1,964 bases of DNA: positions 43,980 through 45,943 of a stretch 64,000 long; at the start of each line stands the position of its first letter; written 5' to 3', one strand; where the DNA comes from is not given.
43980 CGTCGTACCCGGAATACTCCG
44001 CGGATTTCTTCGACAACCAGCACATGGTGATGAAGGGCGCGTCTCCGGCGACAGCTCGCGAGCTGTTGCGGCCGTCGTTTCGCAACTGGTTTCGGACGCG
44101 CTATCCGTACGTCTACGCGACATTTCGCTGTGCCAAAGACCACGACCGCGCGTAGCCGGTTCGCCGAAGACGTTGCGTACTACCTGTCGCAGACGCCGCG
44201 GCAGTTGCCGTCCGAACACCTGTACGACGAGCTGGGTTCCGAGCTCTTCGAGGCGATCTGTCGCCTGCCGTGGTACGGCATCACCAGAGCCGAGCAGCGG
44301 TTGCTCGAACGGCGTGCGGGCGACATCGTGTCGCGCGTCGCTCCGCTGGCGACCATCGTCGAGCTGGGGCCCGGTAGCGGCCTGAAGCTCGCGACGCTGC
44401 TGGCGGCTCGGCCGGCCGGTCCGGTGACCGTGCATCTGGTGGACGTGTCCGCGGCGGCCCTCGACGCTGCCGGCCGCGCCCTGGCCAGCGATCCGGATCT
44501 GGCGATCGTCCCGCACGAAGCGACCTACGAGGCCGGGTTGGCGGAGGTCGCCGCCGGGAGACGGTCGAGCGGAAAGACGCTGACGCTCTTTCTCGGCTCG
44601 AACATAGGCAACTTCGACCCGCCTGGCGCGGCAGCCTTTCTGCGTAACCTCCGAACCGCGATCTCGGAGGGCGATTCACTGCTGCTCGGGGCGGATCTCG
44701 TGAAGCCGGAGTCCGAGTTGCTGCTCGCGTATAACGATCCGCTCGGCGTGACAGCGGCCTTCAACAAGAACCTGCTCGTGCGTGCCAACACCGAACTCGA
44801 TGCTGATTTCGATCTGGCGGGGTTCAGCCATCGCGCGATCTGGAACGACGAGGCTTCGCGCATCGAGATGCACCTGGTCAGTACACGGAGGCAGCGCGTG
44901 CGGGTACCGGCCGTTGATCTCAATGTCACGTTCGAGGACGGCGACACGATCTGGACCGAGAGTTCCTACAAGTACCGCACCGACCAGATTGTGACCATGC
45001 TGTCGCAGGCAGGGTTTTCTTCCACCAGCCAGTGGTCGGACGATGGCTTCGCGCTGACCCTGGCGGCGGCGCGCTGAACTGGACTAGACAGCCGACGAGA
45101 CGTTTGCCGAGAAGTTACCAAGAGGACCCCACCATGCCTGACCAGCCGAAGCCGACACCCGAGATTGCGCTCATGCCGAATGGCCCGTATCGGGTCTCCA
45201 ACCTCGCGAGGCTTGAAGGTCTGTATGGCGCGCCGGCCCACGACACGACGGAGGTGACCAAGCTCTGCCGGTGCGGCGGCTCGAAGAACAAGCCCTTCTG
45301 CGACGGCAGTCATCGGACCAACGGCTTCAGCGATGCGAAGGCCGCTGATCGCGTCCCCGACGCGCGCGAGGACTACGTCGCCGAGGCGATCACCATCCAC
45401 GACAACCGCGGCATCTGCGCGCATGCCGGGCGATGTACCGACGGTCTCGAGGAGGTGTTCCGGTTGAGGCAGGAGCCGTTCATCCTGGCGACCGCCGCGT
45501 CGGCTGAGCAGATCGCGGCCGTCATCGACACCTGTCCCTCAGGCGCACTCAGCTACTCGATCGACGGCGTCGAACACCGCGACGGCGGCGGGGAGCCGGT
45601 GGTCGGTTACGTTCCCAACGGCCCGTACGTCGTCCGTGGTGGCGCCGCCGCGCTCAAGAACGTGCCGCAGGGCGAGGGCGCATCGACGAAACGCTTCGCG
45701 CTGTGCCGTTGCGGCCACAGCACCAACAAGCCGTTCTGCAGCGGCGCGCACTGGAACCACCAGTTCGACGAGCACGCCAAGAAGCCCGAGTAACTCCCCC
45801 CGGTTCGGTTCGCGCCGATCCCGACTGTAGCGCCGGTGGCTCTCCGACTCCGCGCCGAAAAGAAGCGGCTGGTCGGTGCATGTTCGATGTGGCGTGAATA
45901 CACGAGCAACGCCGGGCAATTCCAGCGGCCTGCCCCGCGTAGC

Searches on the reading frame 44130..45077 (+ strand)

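Call 65: search_protein_families(library=pfam, proteins=[window:44130-45077:+], max_evalue=0.01)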
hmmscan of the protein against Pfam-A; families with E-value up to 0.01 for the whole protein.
window:44130-45077:+ (315 aa): 2 families
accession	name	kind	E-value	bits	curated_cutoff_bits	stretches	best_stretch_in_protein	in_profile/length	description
PF10017.15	Methyltransf_33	-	2.7e-90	303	23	1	11-310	1-298/304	Histidine-specific methyltransferase, SAM-dependent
PF08242.18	Methyltransf_12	-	0.0046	18.1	30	0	77-130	1-52/98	Methyltransferase domain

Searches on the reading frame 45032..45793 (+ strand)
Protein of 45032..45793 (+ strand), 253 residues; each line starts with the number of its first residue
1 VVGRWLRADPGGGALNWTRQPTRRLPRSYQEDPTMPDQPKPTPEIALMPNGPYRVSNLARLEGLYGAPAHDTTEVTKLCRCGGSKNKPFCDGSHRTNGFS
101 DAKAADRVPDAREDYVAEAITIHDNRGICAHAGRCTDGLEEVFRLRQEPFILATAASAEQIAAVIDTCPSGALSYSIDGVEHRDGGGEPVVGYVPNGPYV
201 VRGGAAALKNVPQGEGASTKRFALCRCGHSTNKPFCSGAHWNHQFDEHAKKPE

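Call 65: search_protein_families(library=pfam, proteins=[window:45032-45793:+], max_evalue=0.01)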
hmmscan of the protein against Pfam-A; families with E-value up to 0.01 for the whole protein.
window:45032-45793:+ (253 aa): 2 families
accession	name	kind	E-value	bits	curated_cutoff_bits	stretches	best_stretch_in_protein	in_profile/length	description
PF09360.15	zf-CDGSH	-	1.1e-29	102.8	29.5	2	50-95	1-48/48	Iron-binding zinc finger CDGSH type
PF06902.16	Fer4_19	-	4.2e-19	68.8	24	1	117-176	3-62/64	Divergent 4Fe-4S mono-cluster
